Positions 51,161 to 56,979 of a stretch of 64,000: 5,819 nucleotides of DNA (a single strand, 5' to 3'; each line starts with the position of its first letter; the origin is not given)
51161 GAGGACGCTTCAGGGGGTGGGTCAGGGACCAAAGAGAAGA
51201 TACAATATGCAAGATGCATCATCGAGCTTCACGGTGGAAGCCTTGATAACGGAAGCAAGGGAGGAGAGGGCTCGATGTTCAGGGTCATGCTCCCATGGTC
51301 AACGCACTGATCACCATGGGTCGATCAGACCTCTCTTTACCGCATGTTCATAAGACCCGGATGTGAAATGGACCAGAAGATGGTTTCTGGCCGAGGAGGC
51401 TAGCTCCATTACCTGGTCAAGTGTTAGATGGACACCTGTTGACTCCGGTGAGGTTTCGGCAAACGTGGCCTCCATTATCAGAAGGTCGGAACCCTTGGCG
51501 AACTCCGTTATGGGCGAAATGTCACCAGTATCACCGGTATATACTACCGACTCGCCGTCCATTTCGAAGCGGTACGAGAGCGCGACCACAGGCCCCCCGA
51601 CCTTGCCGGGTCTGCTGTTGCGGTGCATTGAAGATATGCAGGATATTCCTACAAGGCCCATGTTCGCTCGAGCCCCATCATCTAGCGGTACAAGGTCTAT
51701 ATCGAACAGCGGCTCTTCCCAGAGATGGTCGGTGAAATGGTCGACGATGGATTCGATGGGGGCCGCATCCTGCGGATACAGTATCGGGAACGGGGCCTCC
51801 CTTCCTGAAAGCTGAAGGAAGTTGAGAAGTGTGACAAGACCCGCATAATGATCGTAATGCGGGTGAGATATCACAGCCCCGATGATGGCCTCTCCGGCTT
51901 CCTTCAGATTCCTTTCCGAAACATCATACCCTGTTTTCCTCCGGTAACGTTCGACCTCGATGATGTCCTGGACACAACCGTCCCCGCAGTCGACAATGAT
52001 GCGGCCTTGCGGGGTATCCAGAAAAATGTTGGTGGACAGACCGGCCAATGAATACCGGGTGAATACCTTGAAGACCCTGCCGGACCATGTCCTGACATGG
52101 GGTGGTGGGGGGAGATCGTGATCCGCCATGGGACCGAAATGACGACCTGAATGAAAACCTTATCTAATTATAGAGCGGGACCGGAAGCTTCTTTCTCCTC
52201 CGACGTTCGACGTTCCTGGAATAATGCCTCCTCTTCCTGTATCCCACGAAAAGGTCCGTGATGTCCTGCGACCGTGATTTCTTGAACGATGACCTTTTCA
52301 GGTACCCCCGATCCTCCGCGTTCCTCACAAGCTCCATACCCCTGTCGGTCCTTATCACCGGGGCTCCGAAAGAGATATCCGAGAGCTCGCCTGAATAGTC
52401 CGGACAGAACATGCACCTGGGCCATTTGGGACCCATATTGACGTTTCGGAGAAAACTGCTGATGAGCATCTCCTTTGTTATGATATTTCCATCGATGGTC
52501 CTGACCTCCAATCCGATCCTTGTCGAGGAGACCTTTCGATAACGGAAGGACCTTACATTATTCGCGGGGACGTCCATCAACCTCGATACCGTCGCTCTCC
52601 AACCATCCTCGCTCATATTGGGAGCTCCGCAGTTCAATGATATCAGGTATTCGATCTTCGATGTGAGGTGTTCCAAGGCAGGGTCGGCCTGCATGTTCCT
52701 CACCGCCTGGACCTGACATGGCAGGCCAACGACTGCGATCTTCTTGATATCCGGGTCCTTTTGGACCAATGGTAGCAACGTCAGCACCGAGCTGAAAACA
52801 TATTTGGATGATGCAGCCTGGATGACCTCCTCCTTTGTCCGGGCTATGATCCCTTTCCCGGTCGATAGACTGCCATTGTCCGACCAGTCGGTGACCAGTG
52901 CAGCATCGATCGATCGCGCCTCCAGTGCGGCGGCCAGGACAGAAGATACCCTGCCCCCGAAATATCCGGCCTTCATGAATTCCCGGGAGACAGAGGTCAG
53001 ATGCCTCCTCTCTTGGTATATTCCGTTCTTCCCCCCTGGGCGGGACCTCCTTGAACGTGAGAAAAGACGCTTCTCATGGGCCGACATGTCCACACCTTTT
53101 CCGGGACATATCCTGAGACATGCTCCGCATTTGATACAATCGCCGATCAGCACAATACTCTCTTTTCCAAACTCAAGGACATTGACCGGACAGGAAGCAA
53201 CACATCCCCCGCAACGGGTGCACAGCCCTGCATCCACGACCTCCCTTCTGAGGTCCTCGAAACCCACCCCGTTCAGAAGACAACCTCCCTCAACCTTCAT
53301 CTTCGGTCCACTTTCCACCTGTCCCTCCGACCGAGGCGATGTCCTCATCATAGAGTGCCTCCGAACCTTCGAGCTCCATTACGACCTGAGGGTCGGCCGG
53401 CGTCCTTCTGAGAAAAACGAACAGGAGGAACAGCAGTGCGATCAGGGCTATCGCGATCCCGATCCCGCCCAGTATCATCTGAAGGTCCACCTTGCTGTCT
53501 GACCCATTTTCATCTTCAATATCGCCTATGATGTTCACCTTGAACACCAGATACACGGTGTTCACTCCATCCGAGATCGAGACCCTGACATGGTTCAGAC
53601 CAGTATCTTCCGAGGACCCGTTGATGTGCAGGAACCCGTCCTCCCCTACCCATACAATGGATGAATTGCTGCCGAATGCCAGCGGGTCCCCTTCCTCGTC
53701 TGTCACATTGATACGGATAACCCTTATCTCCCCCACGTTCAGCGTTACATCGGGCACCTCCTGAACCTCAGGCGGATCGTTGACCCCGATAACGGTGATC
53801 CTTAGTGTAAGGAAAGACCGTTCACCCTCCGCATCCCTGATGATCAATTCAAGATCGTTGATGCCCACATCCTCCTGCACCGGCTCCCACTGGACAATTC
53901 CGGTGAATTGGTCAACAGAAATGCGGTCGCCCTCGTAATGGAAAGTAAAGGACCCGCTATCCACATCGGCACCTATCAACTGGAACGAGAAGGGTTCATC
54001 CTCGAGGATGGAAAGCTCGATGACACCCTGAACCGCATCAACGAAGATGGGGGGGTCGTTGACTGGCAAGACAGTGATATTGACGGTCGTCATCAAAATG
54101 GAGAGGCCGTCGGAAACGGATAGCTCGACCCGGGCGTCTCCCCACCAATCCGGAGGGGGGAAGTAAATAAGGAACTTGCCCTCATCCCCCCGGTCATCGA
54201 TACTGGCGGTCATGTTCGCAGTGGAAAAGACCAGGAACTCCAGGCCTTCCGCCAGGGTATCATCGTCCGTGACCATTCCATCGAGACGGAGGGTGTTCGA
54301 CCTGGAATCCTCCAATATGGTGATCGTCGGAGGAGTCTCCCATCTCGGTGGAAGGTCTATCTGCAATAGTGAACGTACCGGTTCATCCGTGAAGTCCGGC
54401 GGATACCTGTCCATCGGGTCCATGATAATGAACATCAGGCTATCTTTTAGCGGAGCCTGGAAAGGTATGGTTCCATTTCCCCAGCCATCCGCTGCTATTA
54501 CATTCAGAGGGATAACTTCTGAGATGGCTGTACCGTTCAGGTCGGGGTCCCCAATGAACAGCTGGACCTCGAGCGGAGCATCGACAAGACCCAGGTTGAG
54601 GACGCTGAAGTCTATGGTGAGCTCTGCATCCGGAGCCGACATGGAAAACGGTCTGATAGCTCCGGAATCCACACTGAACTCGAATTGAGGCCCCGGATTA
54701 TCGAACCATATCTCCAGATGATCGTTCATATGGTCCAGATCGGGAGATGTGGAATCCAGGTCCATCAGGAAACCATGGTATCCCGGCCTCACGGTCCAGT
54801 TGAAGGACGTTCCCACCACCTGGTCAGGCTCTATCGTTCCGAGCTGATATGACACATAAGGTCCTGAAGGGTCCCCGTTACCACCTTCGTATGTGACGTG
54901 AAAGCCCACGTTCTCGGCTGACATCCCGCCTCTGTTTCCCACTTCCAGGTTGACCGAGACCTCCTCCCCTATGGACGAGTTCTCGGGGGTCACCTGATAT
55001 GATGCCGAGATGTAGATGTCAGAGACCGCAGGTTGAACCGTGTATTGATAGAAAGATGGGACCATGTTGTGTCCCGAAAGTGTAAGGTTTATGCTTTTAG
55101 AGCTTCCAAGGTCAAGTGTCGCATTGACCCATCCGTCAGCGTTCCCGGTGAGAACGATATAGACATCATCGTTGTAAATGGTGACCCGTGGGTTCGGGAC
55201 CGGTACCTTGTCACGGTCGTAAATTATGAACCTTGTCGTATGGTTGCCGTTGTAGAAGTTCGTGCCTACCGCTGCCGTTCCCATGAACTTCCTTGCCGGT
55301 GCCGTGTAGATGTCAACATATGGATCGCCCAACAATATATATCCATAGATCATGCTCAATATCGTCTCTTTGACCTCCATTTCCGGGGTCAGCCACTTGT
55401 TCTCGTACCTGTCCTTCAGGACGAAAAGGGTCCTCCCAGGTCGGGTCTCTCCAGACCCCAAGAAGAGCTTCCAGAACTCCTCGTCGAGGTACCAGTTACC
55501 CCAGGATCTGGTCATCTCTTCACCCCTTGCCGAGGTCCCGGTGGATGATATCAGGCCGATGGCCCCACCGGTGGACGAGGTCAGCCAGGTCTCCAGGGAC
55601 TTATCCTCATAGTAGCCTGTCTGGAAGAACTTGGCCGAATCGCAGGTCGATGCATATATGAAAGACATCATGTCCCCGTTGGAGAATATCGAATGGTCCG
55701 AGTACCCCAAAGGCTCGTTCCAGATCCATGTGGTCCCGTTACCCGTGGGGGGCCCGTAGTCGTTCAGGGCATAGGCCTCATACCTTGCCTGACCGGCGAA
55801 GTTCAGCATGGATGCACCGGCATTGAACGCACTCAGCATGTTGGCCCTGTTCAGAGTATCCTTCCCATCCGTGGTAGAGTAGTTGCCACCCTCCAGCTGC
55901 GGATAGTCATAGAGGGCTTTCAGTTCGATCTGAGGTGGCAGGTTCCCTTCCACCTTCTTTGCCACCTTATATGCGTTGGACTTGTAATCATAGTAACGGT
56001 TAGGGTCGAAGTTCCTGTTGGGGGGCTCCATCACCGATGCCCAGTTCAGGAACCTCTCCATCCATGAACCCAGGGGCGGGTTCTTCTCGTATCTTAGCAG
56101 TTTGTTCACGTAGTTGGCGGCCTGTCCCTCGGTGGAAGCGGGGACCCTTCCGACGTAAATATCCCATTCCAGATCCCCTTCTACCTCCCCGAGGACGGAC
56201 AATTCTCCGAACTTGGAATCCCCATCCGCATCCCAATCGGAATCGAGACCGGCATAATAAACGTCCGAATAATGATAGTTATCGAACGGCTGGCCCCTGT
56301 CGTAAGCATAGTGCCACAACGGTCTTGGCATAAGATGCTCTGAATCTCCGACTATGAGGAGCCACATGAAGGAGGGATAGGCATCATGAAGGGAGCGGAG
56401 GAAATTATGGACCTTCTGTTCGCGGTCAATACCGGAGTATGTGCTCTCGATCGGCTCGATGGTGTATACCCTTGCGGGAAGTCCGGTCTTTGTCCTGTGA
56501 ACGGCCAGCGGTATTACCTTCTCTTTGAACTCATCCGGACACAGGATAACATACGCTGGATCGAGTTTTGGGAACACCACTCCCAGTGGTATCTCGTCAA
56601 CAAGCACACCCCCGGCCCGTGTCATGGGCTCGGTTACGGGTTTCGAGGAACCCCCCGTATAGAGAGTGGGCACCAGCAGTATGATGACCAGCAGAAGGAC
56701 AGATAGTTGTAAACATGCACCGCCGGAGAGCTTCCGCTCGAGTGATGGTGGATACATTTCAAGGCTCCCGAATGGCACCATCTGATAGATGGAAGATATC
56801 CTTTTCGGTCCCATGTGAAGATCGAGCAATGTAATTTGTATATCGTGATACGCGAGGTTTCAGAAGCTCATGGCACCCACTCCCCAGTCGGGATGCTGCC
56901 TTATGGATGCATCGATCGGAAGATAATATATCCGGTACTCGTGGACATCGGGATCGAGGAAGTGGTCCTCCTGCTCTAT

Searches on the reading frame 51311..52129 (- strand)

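Call 53: search_protein_families(library=pfam, proteins=[window:51311-52129:-], max_evalue=0.001)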
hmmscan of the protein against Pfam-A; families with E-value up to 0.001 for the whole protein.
window:51311-52129:- (272 aa): 2 families
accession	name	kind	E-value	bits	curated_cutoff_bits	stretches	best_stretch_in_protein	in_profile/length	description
PF12706.13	Lactamase_B_2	-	2.6e-20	73.3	27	1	43-253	2-196/200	Beta-lactamase superfamily domain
PF00753.33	Lactamase_B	-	1.1e-07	32.4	22.7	1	34-104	8-66/196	Metallo-beta-lactamase superfamily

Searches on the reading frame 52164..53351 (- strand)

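Call 53: search_protein_families(library=pfam, proteins=[window:52164-53351:-], max_evalue=0.001)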
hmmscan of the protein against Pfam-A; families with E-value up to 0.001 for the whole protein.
window:52164-53351:- (395 aa): 13 families
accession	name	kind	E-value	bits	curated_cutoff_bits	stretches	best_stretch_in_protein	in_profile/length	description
PF04432.18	FrhB_FdhB_C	-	1.5e-24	87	23.3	1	203-355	2-146/150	Coenzyme F420 hydrogenase/dehydrogenase, beta subunit C terminus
PF04422.18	FrhB_FdhB_N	-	1.5e-10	41.5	22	1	123-193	9-77/78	Coenzyme F420 hydrogenase/dehydrogenase, beta subunit N-term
PF13237.11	Fer4_10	-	1.7e-08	34.7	25.5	1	38-83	3-53/53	4Fe-4S dicluster domain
PF13183.11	Fer4_8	-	1.1e-07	32.7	27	0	71-118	4-43/68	4Fe-4S dicluster domain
PF12838.12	Fer4_7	-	3.8e-07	30.9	27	0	44-64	2-22/52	4Fe-4S dicluster domain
PF13484.11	Fer4_16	-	1e-06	29.8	30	0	72-97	2-25/66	4Fe-4S double cluster binding domain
PF13187.11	Fer4_9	-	2.6e-06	27.8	27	1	44-84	2-49/52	4Fe-4S dicluster domain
PF00037.32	Fer4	-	2.9e-06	27.3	21.1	1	38-59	2-23/24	4Fe-4S binding domain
PF12797.12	Fer4_2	-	4.8e-06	26.6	24.5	0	38-56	4-22/22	4Fe-4S binding domain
PF13534.11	Fer4_17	-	2e-05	25.5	22.2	0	40-57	42-59/61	4Fe-4S dicluster domain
PF12837.12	Fer4_6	-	3.5e-05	24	25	1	38-59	3-24/24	4Fe-4S binding domain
PF12800.12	Fer4_4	-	0.00042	20.9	24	0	43-56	3-16/17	4Fe-4S binding domain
PF14697.11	Fer4_21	-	0.00065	20.2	35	0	39-85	3-55/59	4Fe-4S dicluster domain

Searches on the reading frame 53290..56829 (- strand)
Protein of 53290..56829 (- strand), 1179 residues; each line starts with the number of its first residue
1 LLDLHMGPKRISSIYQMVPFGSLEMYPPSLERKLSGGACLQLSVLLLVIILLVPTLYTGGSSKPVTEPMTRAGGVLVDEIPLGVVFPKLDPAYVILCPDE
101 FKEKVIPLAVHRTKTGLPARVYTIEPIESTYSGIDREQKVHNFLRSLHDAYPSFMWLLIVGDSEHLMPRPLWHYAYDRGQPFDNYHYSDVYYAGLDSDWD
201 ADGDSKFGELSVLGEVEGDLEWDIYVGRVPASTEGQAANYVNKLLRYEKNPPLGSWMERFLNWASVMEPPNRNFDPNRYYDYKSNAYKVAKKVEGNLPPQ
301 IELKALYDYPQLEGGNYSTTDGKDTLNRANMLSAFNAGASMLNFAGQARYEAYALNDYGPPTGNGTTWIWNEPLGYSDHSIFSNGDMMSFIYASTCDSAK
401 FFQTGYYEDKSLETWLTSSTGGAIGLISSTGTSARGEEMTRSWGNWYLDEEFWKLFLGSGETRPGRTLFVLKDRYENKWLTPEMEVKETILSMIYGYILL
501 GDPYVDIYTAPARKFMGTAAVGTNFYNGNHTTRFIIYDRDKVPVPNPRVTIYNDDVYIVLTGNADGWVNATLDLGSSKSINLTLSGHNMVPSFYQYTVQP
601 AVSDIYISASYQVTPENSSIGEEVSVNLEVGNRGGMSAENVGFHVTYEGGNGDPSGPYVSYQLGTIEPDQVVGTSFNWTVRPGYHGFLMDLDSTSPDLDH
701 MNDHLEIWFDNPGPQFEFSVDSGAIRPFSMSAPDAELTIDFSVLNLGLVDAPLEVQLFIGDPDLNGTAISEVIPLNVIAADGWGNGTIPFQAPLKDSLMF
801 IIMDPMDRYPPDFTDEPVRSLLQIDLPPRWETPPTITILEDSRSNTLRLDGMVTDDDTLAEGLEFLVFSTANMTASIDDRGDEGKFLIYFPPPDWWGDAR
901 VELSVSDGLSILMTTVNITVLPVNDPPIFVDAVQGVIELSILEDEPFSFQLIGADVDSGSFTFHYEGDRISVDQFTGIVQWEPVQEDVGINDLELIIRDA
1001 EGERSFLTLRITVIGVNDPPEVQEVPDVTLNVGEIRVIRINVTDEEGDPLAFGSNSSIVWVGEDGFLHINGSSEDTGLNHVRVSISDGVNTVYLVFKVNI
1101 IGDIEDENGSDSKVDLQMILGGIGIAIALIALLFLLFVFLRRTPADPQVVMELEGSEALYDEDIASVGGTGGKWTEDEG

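Call 15: search_protein_families(library=pfam, proteins=[window:53290-56829:-], max_evalue=0.01)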
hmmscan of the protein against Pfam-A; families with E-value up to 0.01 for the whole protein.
window:53290-56829:- (1179 aa): 3 families
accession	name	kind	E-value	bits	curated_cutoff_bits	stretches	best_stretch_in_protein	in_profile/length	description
PF01364.23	Peptidase_C25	-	3e-47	162.1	23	1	93-505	1-372/374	Peptidase family C25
PF17963.7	Big_9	-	2.1e-08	35.3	23.6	0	834-917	9-87/89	Bacterial Ig domain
PF17803.7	Cadherin_4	-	1.4e-07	32.3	25.1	2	915-963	2-49/71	Bacterial cadherin-like domain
